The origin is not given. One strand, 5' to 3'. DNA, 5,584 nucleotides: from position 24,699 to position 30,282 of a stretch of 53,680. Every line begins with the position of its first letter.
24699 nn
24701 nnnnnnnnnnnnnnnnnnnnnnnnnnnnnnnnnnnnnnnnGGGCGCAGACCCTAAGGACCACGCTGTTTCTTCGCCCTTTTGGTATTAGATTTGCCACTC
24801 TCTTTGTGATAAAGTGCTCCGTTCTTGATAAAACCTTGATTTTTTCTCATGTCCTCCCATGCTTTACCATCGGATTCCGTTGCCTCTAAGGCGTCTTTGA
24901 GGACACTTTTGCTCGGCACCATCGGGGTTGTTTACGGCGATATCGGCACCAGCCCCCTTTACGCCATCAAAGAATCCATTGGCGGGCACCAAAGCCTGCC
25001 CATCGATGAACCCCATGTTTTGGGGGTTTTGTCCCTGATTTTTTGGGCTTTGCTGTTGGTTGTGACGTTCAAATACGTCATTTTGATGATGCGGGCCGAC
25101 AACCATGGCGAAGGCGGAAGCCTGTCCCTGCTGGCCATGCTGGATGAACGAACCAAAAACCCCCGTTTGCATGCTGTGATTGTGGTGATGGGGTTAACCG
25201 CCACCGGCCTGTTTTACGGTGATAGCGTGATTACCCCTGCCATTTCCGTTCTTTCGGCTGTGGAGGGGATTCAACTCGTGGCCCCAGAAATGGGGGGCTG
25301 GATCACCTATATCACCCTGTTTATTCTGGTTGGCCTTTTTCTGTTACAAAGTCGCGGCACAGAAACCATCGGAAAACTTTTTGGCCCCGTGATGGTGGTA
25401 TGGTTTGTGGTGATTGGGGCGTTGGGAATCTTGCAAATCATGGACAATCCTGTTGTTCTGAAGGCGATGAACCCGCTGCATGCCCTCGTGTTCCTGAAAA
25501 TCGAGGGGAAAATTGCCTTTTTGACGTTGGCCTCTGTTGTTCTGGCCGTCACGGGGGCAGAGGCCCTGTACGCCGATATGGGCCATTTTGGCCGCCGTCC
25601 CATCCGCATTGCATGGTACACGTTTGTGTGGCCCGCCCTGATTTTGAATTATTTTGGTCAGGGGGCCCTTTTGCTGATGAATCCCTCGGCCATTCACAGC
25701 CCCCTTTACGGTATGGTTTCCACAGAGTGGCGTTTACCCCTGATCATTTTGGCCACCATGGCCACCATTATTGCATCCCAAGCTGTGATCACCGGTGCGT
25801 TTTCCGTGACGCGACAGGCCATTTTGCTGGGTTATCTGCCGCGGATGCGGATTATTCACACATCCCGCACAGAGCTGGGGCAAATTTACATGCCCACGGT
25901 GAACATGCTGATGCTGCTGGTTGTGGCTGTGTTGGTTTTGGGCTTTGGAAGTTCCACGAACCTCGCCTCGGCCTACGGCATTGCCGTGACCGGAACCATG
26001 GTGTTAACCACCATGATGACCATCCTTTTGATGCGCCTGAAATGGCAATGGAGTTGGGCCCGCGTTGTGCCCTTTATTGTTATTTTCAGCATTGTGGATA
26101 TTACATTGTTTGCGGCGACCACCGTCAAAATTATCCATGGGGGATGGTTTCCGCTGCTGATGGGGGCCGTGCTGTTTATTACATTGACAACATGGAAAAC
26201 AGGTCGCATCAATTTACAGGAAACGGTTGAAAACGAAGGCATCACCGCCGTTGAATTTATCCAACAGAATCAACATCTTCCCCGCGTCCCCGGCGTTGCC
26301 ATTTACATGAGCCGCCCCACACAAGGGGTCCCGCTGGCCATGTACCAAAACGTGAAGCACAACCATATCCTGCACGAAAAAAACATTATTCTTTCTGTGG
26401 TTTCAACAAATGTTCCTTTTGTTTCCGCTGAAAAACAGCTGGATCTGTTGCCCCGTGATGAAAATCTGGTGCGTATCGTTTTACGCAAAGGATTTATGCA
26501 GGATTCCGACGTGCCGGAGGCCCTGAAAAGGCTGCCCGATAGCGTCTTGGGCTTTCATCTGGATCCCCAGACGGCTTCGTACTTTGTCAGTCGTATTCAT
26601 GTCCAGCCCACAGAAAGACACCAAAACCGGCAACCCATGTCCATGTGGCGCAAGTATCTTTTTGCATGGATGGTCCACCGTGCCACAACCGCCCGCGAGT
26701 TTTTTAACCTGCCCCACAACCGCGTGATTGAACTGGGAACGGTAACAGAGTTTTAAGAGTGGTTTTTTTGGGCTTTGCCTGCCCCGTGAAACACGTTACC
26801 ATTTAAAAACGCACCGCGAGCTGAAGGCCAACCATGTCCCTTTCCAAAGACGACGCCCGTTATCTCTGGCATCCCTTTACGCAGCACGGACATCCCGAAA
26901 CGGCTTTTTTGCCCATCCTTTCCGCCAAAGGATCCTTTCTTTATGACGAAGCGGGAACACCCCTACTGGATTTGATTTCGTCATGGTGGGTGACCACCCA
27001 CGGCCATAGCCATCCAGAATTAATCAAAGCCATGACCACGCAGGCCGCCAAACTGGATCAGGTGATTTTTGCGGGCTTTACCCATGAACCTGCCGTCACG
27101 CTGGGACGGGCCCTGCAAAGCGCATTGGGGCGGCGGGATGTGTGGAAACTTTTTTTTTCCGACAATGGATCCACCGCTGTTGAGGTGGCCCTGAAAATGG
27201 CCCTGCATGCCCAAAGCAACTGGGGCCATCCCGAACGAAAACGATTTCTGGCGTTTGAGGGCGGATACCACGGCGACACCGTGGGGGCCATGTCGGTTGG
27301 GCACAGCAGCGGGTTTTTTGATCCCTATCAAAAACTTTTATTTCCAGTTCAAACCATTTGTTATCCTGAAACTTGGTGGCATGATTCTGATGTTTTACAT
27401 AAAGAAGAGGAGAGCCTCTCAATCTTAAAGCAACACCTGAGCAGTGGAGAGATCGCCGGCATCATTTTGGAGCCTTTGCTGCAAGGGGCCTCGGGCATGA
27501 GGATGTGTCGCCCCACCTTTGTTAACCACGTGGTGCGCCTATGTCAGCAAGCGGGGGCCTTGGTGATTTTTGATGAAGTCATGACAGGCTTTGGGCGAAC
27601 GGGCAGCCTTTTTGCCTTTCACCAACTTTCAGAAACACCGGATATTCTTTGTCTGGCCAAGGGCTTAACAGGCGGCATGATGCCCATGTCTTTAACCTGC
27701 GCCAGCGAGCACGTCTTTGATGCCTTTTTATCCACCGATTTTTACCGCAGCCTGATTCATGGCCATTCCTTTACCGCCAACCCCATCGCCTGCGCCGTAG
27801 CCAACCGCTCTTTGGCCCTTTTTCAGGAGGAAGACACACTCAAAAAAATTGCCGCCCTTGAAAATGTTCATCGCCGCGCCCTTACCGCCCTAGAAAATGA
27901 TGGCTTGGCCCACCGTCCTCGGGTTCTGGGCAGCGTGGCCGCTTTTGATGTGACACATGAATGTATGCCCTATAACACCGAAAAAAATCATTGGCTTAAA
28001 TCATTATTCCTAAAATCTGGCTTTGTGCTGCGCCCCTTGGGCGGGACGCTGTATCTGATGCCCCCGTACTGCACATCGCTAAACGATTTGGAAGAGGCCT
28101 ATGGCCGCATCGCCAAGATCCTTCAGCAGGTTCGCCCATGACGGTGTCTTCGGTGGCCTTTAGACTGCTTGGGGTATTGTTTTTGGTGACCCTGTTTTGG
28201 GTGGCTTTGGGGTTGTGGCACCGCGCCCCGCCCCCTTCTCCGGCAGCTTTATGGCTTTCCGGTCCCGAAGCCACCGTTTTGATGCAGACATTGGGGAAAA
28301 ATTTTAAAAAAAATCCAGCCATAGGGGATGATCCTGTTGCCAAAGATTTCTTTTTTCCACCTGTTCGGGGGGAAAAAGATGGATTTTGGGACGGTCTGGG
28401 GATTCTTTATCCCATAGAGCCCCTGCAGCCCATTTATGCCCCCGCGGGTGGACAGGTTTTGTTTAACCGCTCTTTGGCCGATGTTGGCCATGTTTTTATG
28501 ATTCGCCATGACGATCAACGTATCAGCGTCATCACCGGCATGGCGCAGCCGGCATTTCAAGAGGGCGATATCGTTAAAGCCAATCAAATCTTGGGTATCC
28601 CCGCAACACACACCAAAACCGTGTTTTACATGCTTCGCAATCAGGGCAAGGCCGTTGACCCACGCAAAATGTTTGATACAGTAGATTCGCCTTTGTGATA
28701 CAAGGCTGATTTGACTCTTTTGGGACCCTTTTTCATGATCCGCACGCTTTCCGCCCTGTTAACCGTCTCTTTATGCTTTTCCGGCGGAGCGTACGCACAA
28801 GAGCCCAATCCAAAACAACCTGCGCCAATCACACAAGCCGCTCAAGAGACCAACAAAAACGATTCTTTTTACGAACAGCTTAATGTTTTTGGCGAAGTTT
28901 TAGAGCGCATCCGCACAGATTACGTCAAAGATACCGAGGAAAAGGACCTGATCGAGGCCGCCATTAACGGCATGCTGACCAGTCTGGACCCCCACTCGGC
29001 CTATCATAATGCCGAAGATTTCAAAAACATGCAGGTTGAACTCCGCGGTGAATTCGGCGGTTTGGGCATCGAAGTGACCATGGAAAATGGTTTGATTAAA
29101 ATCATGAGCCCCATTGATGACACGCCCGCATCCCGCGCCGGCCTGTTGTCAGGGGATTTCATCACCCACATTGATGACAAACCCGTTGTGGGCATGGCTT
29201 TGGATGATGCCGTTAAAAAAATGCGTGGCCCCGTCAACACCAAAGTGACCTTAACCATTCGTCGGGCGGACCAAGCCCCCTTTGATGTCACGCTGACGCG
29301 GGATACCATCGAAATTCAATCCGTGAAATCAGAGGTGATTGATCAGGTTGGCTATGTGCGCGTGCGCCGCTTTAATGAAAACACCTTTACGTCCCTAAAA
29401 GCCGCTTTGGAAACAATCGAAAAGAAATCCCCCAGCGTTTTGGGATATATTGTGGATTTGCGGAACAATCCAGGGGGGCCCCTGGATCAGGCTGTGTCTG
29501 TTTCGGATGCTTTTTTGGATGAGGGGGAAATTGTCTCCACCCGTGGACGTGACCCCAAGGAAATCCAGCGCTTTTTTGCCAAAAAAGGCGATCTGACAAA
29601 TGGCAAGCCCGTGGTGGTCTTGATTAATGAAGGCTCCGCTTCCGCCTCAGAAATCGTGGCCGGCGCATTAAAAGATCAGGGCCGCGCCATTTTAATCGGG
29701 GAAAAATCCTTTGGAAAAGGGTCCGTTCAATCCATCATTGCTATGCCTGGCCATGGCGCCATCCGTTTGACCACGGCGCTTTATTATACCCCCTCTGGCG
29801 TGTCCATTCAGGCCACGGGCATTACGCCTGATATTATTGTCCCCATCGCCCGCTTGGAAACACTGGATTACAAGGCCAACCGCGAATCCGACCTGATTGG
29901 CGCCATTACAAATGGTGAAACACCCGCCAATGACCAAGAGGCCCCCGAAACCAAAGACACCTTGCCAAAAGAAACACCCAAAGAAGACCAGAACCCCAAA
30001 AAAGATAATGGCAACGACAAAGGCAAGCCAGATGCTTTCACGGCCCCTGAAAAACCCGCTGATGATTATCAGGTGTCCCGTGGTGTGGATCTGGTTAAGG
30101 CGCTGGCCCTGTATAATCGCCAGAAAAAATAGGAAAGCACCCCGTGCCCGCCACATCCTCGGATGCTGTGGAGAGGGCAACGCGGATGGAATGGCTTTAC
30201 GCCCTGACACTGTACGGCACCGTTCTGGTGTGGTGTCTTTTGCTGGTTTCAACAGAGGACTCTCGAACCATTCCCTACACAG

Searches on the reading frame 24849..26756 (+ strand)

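Call 48: search_protein_families(library=pfam, proteins=[window:24849-26756:+], max_evalue=0.001)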
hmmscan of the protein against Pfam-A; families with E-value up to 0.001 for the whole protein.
window:24849-26756:+ (635 aa): 2 families
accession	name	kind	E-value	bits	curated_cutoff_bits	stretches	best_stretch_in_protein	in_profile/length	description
PF02705.21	K_trans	-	1.2e-179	598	24.8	1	21-472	2-453/454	K+ potassium transporter integral membrane domain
PF22776.1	K_trans_C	-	1.6e-39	135.6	24.8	1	481-634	1-150/151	K+ potassium transporter C-terminal domain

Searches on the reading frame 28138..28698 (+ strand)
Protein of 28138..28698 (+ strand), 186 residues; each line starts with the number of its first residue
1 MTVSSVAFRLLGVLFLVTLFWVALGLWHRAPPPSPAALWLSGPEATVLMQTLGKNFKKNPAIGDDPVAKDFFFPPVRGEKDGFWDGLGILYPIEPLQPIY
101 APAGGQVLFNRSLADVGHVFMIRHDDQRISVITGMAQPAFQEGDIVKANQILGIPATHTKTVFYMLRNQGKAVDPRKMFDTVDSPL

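Call 48: search_protein_families(library=pfam, proteins=[window:28138-28698:+], max_evalue=0.001)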
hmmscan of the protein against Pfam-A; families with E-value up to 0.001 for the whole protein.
window:28138-28698:+ (186 aa): 1 family
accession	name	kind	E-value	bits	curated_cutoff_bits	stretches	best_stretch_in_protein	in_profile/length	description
PF01551.29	Peptidase_M23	-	1.4e-10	41.7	28.7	1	88-175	5-96/96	Peptidase family M23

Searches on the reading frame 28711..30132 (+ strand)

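Call 48: search_protein_families(library=pfam, proteins=[window:28711-30132:+], max_evalue=0.001)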
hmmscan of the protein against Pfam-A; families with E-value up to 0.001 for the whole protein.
window:28711-30132:+ (473 aa): 5 families
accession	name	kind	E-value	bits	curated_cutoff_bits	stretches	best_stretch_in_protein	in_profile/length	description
PF03572.23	Peptidase_S41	-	7.1e-55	185.5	24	1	213-377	2-165/165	Peptidase family S41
PF17820.7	PDZ_6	-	6e-12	45.6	27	1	131-185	2-54/54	PDZ domain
PF13180.12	PDZ_2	-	8.1e-11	42.5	27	1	116-187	1-71/80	PDZ domain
PF22694.1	CtpB_N-like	-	1.4e-10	41.9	27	1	25-102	6-84/85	Activating protease CtpB N-terminal domain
PF00595.29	PDZ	-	2e-09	38.1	23.2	1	114-184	8-81/81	PDZ domain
